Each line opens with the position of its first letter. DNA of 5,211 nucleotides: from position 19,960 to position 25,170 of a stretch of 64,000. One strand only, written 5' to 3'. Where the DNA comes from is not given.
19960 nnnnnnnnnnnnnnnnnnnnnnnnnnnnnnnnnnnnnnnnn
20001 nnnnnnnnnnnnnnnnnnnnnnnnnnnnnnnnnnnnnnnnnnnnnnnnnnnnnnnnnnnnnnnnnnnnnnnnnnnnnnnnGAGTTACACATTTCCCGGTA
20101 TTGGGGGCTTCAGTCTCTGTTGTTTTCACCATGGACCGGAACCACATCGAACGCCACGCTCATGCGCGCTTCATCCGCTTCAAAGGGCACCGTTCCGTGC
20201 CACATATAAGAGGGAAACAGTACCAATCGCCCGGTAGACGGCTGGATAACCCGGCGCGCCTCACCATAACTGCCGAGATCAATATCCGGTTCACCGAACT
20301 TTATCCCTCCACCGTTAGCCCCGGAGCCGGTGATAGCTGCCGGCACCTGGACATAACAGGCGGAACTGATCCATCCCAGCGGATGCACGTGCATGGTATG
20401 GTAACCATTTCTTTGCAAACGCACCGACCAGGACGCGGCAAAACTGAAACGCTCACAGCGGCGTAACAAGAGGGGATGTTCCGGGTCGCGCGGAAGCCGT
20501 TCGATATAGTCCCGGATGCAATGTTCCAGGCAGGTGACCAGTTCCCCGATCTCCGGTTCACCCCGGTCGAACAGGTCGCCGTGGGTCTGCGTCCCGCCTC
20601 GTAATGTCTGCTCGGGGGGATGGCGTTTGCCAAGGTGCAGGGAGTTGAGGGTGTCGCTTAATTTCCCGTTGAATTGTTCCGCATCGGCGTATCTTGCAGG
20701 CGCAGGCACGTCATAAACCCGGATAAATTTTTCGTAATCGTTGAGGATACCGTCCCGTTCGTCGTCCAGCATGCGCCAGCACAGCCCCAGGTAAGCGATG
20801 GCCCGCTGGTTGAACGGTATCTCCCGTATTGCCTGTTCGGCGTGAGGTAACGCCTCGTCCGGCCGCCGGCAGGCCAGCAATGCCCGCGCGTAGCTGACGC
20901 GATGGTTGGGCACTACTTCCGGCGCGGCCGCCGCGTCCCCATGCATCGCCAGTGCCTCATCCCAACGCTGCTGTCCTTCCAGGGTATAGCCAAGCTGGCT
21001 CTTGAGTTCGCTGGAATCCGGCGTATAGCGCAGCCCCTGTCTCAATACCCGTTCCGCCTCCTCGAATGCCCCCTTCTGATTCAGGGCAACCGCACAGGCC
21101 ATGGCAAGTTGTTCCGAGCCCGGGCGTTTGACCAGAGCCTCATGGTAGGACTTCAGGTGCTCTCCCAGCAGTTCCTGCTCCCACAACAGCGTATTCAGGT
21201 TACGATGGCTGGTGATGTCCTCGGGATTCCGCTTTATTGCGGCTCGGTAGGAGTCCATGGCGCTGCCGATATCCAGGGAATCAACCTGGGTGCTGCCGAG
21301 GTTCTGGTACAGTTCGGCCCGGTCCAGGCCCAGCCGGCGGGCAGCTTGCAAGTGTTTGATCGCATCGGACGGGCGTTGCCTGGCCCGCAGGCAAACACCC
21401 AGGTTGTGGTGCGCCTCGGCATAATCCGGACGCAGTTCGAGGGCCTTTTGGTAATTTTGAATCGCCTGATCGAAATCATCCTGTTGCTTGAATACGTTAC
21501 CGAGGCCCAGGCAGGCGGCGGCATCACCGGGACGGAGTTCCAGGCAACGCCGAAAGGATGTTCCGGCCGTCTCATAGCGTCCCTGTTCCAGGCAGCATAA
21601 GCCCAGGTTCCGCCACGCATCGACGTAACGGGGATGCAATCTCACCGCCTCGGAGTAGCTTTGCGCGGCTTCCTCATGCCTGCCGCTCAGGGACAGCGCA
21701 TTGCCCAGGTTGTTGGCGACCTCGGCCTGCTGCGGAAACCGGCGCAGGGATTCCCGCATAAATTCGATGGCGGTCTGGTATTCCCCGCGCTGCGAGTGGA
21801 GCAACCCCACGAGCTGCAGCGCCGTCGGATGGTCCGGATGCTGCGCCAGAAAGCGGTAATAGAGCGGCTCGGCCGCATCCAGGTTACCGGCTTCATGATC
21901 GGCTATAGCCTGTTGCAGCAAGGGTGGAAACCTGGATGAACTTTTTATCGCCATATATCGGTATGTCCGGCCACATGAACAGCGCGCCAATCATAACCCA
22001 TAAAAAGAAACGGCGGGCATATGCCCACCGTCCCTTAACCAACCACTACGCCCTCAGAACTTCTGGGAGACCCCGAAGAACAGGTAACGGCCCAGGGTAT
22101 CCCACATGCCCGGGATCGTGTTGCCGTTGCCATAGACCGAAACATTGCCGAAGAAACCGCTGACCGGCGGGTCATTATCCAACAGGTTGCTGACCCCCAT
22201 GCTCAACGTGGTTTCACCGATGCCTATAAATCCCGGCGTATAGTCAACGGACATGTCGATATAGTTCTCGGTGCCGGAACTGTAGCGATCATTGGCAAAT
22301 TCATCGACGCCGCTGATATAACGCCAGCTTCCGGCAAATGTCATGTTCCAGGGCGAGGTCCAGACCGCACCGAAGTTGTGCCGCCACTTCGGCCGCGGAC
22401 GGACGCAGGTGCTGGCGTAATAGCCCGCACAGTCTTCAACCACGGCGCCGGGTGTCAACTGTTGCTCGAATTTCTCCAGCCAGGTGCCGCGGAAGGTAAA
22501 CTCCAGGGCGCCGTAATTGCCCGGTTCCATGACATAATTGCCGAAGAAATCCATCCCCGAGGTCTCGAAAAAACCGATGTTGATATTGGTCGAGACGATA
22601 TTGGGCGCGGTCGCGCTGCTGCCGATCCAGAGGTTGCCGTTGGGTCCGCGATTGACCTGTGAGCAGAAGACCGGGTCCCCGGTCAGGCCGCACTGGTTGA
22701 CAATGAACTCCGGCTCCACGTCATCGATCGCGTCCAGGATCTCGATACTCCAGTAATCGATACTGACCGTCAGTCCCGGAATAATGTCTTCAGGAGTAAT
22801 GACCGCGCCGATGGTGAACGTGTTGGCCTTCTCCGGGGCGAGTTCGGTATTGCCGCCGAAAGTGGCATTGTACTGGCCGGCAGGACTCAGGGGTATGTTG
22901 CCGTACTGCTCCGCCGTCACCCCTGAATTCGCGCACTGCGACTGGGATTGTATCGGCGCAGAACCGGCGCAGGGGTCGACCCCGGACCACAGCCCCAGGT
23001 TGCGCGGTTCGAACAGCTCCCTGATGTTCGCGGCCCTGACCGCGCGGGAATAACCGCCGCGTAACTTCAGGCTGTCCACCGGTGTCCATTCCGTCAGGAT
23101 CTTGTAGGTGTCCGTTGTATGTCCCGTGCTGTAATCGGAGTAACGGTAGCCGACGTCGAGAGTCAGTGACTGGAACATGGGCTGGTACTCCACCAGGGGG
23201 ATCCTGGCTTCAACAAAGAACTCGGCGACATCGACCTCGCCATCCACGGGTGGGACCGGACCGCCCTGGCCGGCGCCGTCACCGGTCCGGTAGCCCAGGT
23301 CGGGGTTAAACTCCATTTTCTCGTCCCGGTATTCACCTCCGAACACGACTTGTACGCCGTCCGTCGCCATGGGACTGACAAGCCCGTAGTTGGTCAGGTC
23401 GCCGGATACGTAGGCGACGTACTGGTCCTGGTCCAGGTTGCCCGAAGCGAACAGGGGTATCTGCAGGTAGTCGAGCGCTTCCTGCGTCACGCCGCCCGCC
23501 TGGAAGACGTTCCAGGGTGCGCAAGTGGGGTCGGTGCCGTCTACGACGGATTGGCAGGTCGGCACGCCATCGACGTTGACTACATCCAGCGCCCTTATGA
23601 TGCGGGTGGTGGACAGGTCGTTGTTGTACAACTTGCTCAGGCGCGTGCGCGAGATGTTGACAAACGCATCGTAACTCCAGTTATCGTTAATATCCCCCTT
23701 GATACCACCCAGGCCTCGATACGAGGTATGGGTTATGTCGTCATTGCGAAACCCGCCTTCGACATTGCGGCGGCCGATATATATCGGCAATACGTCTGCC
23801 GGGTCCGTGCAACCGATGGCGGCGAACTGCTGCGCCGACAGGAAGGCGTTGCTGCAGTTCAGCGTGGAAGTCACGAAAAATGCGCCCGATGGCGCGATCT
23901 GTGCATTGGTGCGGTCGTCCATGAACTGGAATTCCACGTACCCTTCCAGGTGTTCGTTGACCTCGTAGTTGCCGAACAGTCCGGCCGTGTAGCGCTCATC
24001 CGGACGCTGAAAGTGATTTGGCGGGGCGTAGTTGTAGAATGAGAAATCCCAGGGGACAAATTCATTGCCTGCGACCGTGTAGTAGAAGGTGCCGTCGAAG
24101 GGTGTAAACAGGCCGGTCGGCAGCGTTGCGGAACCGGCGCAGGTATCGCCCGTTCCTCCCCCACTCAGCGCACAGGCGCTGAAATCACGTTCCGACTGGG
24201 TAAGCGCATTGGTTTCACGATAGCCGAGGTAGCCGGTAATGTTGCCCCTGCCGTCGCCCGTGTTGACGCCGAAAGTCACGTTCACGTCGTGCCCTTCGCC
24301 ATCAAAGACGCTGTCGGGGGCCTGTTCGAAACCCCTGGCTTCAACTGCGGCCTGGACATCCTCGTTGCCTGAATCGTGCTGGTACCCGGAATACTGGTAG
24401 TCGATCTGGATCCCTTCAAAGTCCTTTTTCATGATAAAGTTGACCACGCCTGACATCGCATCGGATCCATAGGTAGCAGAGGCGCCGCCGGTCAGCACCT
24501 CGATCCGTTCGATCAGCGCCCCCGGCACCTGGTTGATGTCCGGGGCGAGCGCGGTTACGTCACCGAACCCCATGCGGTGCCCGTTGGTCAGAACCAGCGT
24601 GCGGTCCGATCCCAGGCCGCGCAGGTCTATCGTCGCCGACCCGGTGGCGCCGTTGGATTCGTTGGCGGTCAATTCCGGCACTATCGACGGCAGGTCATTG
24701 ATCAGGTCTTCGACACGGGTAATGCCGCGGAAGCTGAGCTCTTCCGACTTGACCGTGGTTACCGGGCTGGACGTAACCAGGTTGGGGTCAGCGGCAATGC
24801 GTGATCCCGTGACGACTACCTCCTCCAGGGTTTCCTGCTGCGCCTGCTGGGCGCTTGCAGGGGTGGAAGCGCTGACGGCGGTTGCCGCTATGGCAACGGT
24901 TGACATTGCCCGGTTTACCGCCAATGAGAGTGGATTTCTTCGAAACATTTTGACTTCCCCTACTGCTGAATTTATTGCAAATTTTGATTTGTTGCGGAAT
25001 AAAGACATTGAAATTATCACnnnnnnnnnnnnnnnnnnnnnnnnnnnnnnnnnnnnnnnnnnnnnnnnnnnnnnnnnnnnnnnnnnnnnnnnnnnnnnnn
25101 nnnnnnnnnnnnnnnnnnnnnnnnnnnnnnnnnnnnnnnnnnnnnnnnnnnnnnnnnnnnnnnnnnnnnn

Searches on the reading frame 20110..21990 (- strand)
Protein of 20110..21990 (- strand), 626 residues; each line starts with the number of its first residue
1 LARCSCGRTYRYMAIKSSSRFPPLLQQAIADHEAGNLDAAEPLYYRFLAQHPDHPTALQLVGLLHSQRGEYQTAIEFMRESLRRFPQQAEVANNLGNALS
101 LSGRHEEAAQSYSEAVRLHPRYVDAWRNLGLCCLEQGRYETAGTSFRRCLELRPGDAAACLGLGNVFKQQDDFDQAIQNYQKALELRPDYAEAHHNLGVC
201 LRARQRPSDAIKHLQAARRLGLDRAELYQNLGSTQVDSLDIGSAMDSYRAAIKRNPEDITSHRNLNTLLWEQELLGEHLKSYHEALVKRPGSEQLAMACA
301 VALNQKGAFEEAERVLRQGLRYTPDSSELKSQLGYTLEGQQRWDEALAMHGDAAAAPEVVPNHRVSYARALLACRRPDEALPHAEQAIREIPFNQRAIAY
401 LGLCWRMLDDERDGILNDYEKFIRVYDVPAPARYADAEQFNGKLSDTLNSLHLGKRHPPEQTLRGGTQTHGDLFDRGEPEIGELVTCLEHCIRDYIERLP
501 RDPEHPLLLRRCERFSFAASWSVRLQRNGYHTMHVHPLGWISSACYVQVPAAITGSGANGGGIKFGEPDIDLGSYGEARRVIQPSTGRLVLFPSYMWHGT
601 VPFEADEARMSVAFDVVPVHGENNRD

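Call 15: search_protein_families(library=pfam, proteins=[window:20110-21990:-], max_evalue=0.00001)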
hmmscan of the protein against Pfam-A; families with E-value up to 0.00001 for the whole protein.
window:20110-21990:- (626 aa): 24 families
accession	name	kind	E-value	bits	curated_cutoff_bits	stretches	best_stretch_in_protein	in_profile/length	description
PF00515.34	TPR_1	-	1.5e-42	142.1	27.8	2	157-190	1-34/34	Tetratricopeptide repeat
PF13432.12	TPR_16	-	4.5e-41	139.3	32.7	3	95-157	3-65/65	Tetratricopeptide repeat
PF07719.23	TPR_2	-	8.5e-41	135.2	27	2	157-190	1-34/34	Tetratricopeptide repeat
PF13414.12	TPR_11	-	4.3e-37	126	26.8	2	164-199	1-36/42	TPR repeat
PF14559.12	TPR_19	-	2.5e-32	111.4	25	2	169-231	3-64/68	Tetratricopeptide repeat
PF13431.12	TPR_17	-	3.8e-32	108.3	24.4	0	180-211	2-33/34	Tetratricopeptide repeat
PF13181.12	TPR_8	-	1e-31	106.8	25.7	0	158-190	2-34/34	Tetratricopeptide repeat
PF13428.12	TPR_14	-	1.4e-31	106.1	23.5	0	123-165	1-43/44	Tetratricopeptide repeat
PF13424.12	TPR_12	-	5.1e-31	107.1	30.1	2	125-188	5-76/77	Tetratricopeptide repeat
PF13176.12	TPR_7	-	7.9e-26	88.3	27.9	0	159-189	1-31/36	Tetratricopeptide repeat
PF13759.12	2OG-FeII_Oxy_5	-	1.1e-22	80.8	27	1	520-615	2-101/101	Putative 2OG-Fe(II) oxygenase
PF23914.1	TPR_CcmH_CycH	-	3.1e-15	56.8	42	1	48-152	43-150/158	Cytochrome c-type biogenesis protein H TPR domain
PF13174.12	TPR_6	-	3.1e-14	53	26.3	0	161-189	4-32/33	Tetratricopeptide repeat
PF13371.12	TPR_9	-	1.8e-12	47.5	35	0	103-158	9-64/73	Tetratricopeptide repeat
PF13374.12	TPR_10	-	2e-12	47.1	27.5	0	90-119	3-32/42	Tetratricopeptide repeat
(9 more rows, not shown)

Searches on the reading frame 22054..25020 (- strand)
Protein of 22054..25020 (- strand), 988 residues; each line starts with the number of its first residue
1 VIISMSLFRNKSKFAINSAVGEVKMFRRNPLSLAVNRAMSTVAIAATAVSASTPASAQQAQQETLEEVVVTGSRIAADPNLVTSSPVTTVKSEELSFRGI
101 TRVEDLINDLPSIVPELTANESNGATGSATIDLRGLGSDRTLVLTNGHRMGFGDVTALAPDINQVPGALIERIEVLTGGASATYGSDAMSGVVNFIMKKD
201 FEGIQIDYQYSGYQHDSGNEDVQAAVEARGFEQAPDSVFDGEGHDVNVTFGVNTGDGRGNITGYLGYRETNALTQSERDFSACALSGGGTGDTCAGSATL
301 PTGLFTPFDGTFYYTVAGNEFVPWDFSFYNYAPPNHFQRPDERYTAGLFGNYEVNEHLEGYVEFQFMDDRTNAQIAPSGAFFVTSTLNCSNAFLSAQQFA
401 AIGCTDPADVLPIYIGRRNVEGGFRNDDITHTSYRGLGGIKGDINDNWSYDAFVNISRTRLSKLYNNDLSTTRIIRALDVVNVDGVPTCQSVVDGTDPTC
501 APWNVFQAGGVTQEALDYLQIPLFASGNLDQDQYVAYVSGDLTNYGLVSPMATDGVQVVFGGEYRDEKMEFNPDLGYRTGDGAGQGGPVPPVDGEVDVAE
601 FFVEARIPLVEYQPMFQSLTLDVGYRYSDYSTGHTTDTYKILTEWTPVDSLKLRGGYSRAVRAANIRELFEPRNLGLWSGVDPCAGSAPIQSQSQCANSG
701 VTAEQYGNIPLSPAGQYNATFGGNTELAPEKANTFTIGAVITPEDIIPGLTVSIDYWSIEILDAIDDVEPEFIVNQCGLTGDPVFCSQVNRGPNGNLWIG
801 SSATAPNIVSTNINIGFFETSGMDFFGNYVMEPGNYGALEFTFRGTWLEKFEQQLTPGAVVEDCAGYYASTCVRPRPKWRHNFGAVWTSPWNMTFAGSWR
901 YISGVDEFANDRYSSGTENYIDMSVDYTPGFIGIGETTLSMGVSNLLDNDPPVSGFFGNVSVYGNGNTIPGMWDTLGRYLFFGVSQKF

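Call 15: search_protein_families(library=pfam, proteins=[window:22054-25020:-], max_evalue=0.00001)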
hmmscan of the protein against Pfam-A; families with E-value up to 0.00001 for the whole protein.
window:22054-25020:- (988 aa): 2 families
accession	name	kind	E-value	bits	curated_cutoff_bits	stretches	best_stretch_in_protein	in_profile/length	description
PF00593.30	TonB_dep_Rec_b-barrel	-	3.5e-23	83.6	27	1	426-946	53-436/436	TonB dependent receptor-like, beta-barrel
PF07715.20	Plug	-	5e-20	72.4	23.9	1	83-192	5-107/107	TonB-dependent Receptor Plug Domain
